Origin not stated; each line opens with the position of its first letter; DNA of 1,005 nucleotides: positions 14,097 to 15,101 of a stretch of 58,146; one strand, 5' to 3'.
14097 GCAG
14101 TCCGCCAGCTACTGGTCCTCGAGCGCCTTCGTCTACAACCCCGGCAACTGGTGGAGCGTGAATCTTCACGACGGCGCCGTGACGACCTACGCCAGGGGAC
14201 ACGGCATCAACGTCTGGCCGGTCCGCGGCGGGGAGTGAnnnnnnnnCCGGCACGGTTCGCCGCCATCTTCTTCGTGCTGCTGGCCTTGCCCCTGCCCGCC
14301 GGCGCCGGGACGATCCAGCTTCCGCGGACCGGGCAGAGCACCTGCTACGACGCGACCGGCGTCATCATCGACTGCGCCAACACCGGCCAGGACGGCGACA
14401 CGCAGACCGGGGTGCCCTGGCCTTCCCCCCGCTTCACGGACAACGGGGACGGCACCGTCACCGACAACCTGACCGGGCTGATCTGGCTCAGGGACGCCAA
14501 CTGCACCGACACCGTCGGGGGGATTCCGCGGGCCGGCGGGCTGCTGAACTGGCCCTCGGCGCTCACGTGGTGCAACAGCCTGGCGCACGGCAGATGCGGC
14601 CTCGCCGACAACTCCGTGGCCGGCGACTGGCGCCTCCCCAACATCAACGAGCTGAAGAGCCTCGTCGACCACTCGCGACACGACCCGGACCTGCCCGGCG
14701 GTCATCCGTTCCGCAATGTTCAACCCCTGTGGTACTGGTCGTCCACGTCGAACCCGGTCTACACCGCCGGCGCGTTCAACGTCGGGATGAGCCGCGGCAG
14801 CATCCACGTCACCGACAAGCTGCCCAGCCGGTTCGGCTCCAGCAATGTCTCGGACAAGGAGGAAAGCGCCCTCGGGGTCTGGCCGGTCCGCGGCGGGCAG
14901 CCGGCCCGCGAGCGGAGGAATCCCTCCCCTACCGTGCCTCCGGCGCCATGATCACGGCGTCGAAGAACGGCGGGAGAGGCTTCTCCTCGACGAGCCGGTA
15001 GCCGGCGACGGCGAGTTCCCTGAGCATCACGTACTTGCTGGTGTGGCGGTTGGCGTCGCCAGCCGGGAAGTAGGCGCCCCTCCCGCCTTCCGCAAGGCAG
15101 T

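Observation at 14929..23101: ThiC-like + HemN-like radical SAM + two methyltransferases + PLP enzyme + HMGL-like synthase + EamA: candidate undescribed biosynthetic pathway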

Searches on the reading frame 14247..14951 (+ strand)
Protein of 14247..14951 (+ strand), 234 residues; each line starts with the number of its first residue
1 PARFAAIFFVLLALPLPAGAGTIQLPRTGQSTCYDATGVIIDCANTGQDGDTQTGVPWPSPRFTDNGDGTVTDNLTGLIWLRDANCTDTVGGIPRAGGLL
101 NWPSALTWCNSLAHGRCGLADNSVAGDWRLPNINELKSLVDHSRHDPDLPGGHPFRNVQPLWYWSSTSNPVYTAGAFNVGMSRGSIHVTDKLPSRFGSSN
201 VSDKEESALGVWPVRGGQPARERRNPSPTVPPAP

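Call 15: search_protein_families(library=pfam, proteins=[window:14247-14951:+], max_evalue=0.001)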
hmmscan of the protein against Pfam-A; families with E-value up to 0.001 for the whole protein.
window:14247-14951:+ (234 aa): 1 family
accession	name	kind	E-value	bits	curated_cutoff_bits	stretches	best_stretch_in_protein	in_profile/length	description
PF07603.17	Lcl_C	-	2.4e-24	86.3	34.9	1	69-191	1-107/117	Lcl C-terminal domain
